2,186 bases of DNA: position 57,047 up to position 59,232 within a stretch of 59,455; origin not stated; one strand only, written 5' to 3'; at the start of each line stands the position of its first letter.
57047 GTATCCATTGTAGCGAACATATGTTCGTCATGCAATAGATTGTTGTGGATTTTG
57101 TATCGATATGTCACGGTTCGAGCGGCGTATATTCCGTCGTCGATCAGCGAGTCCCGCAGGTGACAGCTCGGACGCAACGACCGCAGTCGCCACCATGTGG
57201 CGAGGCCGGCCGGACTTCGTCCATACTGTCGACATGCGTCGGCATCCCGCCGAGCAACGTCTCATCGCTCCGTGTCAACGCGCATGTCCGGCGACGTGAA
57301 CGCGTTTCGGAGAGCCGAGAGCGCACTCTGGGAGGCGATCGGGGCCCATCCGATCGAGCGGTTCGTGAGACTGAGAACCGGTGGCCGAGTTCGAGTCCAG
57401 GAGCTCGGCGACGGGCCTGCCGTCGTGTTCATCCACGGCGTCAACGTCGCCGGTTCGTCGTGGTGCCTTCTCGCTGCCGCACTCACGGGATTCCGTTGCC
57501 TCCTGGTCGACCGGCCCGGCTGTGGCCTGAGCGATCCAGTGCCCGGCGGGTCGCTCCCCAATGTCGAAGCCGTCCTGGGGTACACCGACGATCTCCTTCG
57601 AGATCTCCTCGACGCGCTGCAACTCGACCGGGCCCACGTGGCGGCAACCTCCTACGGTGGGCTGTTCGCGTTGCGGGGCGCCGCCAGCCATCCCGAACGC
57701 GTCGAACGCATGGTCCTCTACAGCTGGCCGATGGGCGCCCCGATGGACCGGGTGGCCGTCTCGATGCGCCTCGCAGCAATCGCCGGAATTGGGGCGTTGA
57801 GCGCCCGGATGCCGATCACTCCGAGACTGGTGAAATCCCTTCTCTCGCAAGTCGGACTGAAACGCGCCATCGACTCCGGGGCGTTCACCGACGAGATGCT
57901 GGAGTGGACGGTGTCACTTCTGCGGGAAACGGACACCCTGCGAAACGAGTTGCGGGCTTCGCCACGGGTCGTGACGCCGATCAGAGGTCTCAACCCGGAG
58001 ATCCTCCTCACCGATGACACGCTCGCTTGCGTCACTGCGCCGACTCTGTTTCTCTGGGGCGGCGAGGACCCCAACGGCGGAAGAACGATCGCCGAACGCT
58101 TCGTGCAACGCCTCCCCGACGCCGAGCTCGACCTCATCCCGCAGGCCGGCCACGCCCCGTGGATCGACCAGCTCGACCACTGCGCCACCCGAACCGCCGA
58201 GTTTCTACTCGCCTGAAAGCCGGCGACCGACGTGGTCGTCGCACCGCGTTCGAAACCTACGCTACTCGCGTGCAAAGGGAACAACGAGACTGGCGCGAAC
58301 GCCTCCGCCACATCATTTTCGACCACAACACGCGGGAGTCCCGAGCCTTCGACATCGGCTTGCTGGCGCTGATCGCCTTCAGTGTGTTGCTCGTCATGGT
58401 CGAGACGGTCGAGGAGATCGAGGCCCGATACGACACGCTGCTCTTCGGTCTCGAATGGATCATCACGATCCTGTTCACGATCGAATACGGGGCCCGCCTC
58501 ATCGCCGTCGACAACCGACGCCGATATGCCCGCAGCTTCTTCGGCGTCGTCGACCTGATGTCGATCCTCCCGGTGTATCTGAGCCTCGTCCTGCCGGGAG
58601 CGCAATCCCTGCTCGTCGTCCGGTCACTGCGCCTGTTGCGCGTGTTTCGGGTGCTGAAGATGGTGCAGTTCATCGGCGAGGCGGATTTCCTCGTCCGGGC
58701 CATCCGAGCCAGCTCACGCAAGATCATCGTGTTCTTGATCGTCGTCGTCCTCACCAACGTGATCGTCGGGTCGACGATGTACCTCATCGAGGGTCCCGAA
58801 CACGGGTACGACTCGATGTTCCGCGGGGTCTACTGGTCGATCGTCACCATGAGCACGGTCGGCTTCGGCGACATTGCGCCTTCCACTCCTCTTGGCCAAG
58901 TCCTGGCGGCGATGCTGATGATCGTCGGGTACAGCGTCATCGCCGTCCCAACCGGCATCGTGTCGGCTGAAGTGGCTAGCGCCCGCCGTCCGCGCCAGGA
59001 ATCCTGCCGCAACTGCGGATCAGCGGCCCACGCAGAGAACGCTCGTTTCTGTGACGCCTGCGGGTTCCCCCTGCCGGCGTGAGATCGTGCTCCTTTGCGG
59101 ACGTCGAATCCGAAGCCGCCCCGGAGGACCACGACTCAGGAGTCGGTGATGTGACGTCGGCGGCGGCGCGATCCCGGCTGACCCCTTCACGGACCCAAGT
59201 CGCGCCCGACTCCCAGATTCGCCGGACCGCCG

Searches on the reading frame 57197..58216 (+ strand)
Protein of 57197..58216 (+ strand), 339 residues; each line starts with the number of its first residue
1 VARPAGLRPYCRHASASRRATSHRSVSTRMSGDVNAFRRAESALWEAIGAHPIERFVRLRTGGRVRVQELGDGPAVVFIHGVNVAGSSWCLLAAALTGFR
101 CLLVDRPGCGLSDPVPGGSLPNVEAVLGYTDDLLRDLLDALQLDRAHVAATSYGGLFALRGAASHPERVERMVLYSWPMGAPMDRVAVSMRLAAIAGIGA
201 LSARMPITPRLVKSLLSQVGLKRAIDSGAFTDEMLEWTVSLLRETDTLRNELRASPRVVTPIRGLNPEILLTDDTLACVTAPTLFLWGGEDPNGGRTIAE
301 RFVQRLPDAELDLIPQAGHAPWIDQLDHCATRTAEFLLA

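Call 44: search_protein_families(library=pfam, proteins=[window:57197-58216:+], max_evalue=0.00001)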
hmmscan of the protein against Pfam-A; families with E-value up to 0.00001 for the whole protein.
window:57197-58216:+ (339 aa): 3 families
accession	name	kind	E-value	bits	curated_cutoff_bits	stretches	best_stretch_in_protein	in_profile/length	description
PF12697.13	Abhydrolase_6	-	1.7e-21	78.3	26.3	1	76-324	1-209/217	Alpha/beta hydrolase family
PF00561.26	Abhydrolase_1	-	5.3e-19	69.3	25.8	1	74-176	1-101/245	alpha/beta hydrolase fold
PF12146.15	Hydrolase_4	-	2.3e-11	43.9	27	1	75-324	6-237/239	Serine aminopeptidase, S33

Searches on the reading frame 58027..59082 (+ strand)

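Call 44: search_protein_families(library=pfam, proteins=[window:58027-59082:+], max_evalue=0.00001)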
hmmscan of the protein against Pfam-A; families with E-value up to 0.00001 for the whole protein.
window:58027-59082:+ (351 aa): 2 families
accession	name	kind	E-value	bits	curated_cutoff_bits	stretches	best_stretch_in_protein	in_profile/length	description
PF00520.37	Ion_trans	-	2.7e-33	115.6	25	1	106-320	2-237/241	Ion transport protein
PF07885.22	Ion_trans_2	-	1.7e-13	50.6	22.5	1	241-312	2-73/79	Ion channel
